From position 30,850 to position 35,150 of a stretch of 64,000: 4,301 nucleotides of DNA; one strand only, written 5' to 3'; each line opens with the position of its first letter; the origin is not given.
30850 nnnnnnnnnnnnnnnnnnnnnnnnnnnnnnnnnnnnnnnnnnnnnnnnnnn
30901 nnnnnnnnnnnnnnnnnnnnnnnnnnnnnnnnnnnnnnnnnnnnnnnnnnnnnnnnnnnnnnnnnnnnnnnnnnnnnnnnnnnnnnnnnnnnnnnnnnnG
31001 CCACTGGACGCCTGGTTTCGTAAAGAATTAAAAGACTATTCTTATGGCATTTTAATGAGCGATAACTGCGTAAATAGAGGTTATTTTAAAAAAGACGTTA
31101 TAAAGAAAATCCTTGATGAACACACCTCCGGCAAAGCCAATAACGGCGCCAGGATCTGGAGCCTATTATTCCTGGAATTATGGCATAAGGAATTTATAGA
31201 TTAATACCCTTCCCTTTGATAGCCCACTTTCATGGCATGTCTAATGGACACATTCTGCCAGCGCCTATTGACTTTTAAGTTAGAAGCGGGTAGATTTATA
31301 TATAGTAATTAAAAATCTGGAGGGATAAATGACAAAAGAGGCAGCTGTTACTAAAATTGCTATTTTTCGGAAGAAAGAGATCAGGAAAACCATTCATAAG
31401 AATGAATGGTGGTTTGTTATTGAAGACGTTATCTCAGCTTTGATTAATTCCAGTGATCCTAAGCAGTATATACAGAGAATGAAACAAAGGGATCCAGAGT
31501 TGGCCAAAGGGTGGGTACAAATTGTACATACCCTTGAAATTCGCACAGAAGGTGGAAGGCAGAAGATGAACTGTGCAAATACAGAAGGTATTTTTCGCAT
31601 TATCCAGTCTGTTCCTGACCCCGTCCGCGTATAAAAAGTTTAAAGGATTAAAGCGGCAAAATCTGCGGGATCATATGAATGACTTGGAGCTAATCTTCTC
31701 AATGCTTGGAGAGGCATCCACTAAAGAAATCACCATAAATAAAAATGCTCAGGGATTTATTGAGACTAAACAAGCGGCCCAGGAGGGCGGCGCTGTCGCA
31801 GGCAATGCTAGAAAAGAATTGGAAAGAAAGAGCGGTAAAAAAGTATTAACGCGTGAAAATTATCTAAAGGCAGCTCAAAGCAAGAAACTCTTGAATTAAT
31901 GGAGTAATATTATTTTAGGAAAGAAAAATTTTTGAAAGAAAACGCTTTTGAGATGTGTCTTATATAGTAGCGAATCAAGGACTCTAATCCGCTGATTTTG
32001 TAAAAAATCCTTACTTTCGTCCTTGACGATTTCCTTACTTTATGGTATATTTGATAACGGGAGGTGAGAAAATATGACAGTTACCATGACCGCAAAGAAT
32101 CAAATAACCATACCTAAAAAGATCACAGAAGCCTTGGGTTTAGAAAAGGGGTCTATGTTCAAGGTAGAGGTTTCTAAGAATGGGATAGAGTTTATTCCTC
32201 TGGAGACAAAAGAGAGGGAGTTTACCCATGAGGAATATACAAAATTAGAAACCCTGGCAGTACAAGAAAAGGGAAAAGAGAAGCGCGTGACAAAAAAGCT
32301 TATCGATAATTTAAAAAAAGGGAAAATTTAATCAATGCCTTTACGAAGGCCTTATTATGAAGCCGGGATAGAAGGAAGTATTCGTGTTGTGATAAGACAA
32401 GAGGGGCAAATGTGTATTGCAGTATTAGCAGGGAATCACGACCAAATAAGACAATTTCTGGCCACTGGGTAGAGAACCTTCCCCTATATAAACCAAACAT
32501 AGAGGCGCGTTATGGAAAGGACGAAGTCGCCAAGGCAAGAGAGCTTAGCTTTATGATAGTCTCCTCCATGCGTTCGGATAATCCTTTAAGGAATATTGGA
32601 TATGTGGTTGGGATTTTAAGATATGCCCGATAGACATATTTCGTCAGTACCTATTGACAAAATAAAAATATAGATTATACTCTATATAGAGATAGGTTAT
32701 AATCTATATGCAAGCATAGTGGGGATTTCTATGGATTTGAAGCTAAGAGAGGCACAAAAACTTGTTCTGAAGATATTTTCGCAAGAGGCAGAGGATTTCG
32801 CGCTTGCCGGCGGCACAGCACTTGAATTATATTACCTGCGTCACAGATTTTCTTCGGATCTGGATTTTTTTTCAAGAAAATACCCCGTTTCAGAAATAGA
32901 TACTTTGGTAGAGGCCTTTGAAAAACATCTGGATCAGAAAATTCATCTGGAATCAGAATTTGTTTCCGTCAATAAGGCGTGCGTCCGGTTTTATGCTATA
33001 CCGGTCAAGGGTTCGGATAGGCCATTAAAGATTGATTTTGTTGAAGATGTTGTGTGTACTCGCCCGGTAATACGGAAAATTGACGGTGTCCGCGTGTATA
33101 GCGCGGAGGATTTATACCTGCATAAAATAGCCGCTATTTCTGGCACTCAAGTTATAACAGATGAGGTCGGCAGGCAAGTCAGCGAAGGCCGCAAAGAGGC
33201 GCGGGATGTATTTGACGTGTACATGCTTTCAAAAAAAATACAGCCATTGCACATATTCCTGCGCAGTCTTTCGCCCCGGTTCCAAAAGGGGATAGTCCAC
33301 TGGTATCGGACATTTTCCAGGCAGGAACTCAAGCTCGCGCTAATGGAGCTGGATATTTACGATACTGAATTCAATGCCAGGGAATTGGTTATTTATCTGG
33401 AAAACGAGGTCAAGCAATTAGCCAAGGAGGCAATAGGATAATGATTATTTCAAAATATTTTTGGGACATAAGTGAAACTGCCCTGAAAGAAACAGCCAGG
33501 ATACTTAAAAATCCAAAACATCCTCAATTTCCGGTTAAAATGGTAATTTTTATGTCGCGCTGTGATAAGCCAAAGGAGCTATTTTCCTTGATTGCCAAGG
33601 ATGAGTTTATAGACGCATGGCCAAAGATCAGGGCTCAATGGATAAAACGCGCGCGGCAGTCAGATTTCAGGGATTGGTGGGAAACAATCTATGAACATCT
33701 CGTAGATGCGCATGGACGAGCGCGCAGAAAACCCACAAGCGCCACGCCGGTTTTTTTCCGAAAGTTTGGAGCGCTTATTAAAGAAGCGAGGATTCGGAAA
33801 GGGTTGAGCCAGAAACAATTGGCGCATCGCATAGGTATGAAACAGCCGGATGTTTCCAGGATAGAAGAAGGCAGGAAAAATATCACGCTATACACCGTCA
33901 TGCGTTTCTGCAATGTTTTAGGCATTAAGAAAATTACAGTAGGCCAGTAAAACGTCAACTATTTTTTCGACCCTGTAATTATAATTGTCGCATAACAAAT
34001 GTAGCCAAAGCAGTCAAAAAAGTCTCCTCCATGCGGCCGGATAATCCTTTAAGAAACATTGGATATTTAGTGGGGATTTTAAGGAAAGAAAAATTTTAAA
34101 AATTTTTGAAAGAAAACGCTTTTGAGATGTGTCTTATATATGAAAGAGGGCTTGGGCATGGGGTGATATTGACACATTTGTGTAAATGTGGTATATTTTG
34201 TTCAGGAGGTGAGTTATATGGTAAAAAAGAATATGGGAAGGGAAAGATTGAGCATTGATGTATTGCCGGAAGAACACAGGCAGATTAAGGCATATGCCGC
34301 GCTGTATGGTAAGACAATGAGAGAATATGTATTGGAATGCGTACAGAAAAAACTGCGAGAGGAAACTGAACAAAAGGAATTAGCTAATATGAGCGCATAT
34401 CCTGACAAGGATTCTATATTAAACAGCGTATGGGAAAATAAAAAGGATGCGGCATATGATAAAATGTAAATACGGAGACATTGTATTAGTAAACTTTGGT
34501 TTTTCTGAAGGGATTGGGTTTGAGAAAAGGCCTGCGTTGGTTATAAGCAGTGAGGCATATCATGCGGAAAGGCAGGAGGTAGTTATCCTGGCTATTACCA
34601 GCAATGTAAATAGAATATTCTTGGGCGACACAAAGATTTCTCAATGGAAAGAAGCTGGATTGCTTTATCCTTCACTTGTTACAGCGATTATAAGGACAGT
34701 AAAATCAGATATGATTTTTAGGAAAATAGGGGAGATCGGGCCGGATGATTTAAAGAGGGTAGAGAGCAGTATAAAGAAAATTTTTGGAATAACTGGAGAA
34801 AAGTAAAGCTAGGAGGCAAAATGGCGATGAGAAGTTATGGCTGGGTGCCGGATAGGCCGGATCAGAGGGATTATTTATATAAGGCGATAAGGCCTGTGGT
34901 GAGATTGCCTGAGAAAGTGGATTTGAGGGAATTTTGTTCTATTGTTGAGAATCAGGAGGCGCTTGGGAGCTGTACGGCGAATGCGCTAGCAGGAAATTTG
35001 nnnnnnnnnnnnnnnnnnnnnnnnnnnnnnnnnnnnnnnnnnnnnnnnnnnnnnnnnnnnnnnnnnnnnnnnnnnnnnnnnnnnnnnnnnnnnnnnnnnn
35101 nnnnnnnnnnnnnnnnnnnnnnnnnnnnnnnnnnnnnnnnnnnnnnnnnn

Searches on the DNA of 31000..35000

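Call 78: search_rna_families(source=window, start=31000, end=35000, threshold=evalue, max_evalue=0.1)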
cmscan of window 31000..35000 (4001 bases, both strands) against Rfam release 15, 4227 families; matches with E-value up to 0.1: 0.
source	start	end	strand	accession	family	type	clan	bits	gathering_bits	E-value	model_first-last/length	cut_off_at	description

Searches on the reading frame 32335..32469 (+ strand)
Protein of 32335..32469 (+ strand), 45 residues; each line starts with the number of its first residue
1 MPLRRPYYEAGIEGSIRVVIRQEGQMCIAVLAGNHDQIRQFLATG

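Call 3: search_protein_families(library=pfam, proteins=[window:32335-32469:+], max_evalue=0.1)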
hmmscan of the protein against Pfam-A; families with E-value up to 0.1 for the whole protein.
window:32335-32469:+ (45 aa): 1 family
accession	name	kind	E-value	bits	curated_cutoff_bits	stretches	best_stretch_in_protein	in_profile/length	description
PF03752.18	ALF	-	0.041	14.3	25.4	1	29-45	21-38/42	Short repeats of unknown function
